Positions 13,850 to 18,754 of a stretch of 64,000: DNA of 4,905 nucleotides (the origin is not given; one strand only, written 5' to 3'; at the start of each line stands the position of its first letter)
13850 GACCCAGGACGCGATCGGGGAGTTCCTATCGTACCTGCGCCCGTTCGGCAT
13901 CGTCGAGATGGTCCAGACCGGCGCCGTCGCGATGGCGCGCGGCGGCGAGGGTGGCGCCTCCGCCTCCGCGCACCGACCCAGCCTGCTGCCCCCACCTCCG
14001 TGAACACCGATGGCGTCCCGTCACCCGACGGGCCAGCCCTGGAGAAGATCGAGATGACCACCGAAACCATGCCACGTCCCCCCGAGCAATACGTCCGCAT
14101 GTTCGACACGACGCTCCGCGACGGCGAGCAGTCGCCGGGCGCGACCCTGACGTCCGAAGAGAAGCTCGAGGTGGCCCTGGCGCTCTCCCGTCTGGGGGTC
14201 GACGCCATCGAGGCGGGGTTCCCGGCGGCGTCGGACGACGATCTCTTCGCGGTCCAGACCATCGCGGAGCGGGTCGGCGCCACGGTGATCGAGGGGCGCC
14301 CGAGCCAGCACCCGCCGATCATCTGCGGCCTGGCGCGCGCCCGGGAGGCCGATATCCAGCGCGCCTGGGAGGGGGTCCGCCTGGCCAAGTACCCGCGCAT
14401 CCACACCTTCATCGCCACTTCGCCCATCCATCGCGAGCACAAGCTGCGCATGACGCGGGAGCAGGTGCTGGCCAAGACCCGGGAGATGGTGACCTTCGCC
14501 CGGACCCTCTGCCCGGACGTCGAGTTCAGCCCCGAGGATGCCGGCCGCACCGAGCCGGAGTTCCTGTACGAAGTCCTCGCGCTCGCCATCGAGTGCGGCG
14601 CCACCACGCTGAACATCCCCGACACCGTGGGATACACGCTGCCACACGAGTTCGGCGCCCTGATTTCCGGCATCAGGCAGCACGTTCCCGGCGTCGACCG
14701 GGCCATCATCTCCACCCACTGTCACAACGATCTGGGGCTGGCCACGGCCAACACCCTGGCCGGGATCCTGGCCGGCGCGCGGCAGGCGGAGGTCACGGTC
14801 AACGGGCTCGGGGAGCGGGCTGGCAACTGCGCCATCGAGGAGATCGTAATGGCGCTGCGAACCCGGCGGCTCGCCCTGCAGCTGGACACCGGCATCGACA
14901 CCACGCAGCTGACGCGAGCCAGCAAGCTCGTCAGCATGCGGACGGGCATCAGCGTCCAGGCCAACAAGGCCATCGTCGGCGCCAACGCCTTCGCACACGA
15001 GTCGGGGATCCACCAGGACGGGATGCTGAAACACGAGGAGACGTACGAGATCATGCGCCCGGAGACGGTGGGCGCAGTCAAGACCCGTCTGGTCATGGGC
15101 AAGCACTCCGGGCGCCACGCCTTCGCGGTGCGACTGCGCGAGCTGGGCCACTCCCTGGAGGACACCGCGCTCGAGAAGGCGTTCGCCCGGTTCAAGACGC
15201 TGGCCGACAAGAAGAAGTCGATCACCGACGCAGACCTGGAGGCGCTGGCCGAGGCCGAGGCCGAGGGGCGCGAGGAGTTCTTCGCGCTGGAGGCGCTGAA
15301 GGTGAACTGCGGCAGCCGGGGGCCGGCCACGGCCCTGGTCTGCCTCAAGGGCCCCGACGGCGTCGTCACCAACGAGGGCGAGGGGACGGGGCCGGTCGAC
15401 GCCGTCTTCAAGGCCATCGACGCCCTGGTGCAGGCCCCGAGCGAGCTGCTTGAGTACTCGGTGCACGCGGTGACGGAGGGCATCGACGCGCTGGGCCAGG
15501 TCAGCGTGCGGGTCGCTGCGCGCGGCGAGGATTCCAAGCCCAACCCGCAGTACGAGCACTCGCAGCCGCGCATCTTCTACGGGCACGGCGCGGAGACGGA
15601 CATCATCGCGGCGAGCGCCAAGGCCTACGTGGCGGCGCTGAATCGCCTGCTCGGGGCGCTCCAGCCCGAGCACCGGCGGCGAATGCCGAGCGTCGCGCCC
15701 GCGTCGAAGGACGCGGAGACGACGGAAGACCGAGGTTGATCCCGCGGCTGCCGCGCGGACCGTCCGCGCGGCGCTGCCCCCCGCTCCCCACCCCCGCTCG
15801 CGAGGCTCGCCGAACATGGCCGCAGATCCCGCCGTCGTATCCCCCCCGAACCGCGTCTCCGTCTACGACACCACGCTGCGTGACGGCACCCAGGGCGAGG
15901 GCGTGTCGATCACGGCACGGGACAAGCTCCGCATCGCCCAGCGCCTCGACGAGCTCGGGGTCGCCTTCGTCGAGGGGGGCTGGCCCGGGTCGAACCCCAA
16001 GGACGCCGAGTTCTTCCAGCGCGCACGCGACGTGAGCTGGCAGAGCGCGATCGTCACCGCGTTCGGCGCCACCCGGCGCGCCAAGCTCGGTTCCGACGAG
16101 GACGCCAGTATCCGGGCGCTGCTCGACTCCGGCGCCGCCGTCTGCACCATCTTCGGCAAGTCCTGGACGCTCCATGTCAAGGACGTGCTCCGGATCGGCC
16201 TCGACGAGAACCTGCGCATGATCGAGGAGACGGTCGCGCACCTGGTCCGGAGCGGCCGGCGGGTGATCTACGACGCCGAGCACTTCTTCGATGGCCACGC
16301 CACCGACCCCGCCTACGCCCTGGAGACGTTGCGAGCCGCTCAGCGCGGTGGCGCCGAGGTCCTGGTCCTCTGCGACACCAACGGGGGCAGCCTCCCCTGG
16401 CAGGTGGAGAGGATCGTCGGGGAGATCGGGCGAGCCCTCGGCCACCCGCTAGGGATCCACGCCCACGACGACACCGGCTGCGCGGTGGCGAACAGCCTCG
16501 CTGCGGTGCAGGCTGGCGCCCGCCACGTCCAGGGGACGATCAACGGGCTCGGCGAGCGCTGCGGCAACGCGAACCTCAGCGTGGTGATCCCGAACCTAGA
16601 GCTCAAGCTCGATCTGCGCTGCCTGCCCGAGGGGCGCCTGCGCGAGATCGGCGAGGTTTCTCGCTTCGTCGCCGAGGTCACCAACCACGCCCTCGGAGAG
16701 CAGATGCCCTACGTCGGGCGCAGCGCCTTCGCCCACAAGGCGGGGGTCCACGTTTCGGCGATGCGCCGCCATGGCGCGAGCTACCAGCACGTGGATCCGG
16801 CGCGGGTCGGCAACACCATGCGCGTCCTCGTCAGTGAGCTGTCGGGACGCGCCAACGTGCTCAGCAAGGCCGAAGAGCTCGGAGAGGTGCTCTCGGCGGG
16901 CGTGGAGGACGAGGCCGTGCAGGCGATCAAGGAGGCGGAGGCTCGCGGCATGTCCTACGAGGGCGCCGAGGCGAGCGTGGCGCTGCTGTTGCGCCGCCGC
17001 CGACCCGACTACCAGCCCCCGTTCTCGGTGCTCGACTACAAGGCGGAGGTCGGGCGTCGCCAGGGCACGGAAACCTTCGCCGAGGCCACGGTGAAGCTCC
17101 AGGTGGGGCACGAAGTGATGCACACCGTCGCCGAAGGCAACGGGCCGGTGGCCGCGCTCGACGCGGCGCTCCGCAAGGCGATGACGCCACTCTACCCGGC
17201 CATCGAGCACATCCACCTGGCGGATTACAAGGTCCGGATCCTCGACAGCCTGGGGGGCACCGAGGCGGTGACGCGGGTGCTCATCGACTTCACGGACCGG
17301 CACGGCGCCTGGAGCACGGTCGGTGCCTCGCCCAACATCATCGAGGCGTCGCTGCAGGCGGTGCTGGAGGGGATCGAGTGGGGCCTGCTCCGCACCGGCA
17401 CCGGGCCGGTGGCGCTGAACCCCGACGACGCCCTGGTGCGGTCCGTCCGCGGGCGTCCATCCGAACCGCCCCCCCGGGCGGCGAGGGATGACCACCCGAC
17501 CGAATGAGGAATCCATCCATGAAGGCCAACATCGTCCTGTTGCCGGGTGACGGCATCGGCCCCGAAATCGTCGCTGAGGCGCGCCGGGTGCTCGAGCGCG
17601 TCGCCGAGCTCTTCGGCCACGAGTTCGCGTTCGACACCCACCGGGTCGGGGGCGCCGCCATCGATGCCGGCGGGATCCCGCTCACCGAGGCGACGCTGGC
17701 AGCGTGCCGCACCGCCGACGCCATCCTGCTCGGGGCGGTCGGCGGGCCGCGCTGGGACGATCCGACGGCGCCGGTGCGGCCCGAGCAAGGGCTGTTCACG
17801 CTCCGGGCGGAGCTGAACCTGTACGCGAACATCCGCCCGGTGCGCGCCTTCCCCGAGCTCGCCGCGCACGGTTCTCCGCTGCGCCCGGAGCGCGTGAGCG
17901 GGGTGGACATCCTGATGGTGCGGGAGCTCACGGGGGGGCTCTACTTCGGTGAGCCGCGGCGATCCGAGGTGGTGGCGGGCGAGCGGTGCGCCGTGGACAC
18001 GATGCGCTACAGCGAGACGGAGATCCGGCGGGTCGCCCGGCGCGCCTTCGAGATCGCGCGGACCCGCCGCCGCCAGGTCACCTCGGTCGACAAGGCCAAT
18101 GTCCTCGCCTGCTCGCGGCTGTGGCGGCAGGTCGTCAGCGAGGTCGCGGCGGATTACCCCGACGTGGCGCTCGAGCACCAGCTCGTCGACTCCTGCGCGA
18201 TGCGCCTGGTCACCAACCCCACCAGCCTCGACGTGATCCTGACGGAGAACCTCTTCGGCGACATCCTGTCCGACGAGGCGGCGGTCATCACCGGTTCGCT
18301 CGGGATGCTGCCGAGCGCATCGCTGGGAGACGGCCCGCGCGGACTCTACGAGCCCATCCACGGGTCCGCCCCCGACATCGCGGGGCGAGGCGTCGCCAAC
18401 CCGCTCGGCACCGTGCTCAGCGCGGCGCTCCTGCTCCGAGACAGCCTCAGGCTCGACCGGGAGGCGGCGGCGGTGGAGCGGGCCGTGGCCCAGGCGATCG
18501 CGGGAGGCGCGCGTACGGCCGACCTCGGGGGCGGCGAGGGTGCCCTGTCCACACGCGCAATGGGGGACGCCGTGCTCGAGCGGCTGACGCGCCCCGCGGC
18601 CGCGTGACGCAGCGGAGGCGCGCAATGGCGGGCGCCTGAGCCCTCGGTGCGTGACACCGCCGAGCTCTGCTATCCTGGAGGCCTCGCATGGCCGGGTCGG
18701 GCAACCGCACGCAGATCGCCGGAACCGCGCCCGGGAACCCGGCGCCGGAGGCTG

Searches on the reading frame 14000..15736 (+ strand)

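Call 15: search_protein_families(library=ncbifam, proteins=[window:14000-15736:+])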
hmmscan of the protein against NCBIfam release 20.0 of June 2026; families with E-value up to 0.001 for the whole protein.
window:14000-15736:+ (579 aa): 27 families (the best 25 are shown)
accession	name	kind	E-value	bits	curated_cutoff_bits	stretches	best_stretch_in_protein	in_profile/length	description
NF002086.0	PRK00915.1-3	equivalog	4.4e-219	728.2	532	1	30-557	5-508/516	2-isopropylmalate synthase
NF002087.0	PRK00915.1-4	equivalog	2e-206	686.5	729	1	31-555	6-507/516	2-isopropylmalate synthase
TIGR00973.1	leuA_bact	equivalog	3.9e-201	668.8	598.7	1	32-548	2-494/494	2-isopropylmalate synthase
NF002088.0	PRK00915.1-5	equivalog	6.9e-183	608.8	697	1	31-552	3-500/514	2-isopropylmalate synthase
NF002084.0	PRK00915.1-1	equivalog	4.6e-170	566.6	748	1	30-560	3-509/523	2-isopropylmalate synthase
NF002085.0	PRK00915.1-2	subfamily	7.3e-140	467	517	1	28-549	10-498/504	2-isopropylmalate synthase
NF041069.1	IPMS_Sufob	equivalog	1e-117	393.6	600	1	32-418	1-366/371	isopropylmalate synthase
TIGR02090.1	LEU1_arch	subfamily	2.3e-116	388.8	484.75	1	32-416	1-362/363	isopropylmalate/citramalate/homocitrate synthases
TIGR02660.1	nifV_homocitr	equivalog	4.2e-94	315.8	462.9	1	32-416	2-364/365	homocitrate synthase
TIGR02146.1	LysS_fung_arch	equivalog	4.4e-76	256.4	413.55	1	35-399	2-343/344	homocitrate synthase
NF042434.1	IPMS_Lepto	equivalog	1.2e-67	228.5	500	1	31-405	5-373/374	2-isopropylmalate synthase LeuA2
TIGR00977.1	citramal_synth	equivalog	1.8e-54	184.9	450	1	32-476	2-449/526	citramalate synthase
NF002991.1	PRK03739.1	subfamily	7.5e-46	156.9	455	1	36-549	31-550/550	2-isopropylmalate synthase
NF042433.1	CitmalDyn_Leptosp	equivalog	1.6e-45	155.7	950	1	29-478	5-442/514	(R)-citramalate synthase CimA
TIGR00970.1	leuA_yeast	equivalog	1e-41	143.2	697.4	2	33-349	28-348/564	2-isopropylmalate synthase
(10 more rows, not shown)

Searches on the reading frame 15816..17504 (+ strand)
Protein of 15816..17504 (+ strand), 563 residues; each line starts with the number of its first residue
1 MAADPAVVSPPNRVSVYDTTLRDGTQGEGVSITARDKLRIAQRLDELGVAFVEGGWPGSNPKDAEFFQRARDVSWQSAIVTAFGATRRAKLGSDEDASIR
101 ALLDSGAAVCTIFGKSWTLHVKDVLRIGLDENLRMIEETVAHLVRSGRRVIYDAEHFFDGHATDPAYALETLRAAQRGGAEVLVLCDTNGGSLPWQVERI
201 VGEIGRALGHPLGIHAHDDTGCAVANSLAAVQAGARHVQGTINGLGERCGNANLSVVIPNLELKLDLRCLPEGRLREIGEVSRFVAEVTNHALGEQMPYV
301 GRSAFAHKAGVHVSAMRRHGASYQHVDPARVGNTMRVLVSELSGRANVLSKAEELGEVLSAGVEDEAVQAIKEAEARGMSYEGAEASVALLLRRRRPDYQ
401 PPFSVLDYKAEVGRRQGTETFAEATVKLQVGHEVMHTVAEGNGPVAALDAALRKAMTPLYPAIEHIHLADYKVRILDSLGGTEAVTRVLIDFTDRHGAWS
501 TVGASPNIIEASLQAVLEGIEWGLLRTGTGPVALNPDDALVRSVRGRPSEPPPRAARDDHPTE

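Call 15: search_protein_families(library=ncbifam, proteins=[window:15816-17504:+])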
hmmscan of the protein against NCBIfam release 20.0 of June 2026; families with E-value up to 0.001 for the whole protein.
window:15816-17504:+ (563 aa): 26 families (the best 25 are shown)
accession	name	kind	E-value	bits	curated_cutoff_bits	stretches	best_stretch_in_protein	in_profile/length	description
TIGR00977.1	citramal_synth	equivalog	3.7e-201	669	450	1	14-526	2-519/526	citramalate synthase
NF002085.0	PRK00915.1-2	subfamily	1.9e-80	271.1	517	1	9-521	9-497/504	2-isopropylmalate synthase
NF002086.0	PRK00915.1-3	equivalog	3.7e-70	236.8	532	1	11-520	4-498/516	2-isopropylmalate synthase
TIGR00973.1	leuA_bact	equivalog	4e-67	226.8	598.7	1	13-520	1-493/494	2-isopropylmalate synthase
TIGR02090.1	LEU1_arch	subfamily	2e-64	218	484.75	1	14-379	1-352/363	isopropylmalate/citramalate/homocitrate synthases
NF002087.0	PRK00915.1-4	equivalog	1.6e-62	211.7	729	1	12-520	5-499/516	2-isopropylmalate synthase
NF002084.0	PRK00915.1-1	equivalog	1.2e-61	208.9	748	1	12-519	3-495/523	2-isopropylmalate synthase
NF002088.0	PRK00915.1-5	equivalog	7.1e-61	206.2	697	1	13-518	3-493/514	2-isopropylmalate synthase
TIGR02660.1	nifV_homocitr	equivalog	8.7e-59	199.6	462.9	1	14-375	2-349/365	homocitrate synthase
TIGR02146.1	LysS_fung_arch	equivalog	7.9e-55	186.5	413.55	1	17-372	2-343/344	homocitrate synthase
NF041069.1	IPMS_Sufob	equivalog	5.7e-54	183.8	600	1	15-379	2-354/371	isopropylmalate synthase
NF042433.1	CitmalDyn_Leptosp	equivalog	2.3e-40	138.7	950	1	11-492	5-474/514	(R)-citramalate synthase CimA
NF042434.1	IPMS_Lepto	equivalog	1.9e-33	115.9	500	1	11-360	3-355/374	2-isopropylmalate synthase LeuA2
NF002991.1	PRK03739.1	subfamily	8.5e-25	87.4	455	1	212-520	237-548/550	2-isopropylmalate synthase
NF006049.0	PRK08195.1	subfamily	8.9e-22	77.6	229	1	160-262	142-246/344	4-hyroxy-2-oxovalerate/4-hydroxy-2-oxopentanoic acid aldolase,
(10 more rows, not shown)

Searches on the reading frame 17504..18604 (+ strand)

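Call 15: search_protein_families(library=ncbifam, proteins=[window:17504-18604:+])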
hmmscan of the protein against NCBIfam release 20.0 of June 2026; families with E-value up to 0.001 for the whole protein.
window:17504-18604:+ (367 aa): 16 families
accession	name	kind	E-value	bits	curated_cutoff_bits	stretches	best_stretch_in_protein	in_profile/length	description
TIGR00169.1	leuB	equivalog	7.7e-149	495.5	353.2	1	9-355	1-347/349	3-isopropylmalate dehydrogenase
TIGR02088.1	LEU3_arch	subfamily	4.7e-84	282.4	409.8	1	10-356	1-322/324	isopropylmalate/isohomocitrate dehydrogenases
NF002898.0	PRK03437.1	equivalog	1.2e-80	271.4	393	1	6-361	3-345/347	3-isopropylmalate dehydrogenase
NF040619.1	AksF_Meth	equivalog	9.5e-73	245.2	500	1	9-355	3-341/343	homoisocitrate dehydrogenase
NF040626.1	AksF2_Meth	equivalog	7.6e-71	239.1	540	1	9-361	3-330/333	homoisocitrate dehydrogenase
TIGR02089.1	TTC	equivalog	2e-67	227.6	470.4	1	9-360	5-351/352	tartrate dehydrogenase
NF006529.0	PRK08997.1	equivalog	1.2e-66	224.9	510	1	6-361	2-335/335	isocitrate dehydrogenase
NF040855.1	iso_homocit_dh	equivalog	1.4e-64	218.5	680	1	10-344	4-305/345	isocitrate--homoisocitrate dehydrogenase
NF006048.0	PRK08194.1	equivalog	6e-63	213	501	1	8-362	4-350/352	tartrate dehydrogenase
NF006673.0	PRK09222.1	equivalog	9.6e-58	196.3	509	1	6-363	3-343/482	NADP-dependent isocitrate dehydrogenase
TIGR00175.1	mito_nad_idh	equivalog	7.7e-49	166.6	432.4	1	7-361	3-334/334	isocitrate dehydrogenase (NAD(+))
TIGR02924.1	ICDH_alpha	equivalog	3.4e-47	161.6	561.35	1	10-362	3-338/473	isocitrate dehydrogenase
NF005036.0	PRK06451.1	equivalog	1.7e-31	109.4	484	2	221-360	268-407/412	NADP-dependent isocitrate dehydrogenase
TIGR00183.1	prok_nadp_idh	equivalog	2.5e-26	92.5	567.3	2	220-360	274-415/417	isocitrate dehydrogenase (NADP(+))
NF005425.0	PRK07006.1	equivalog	5.3e-21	74.8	490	1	220-341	274-393/416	NADP-dependent isocitrate dehydrogenase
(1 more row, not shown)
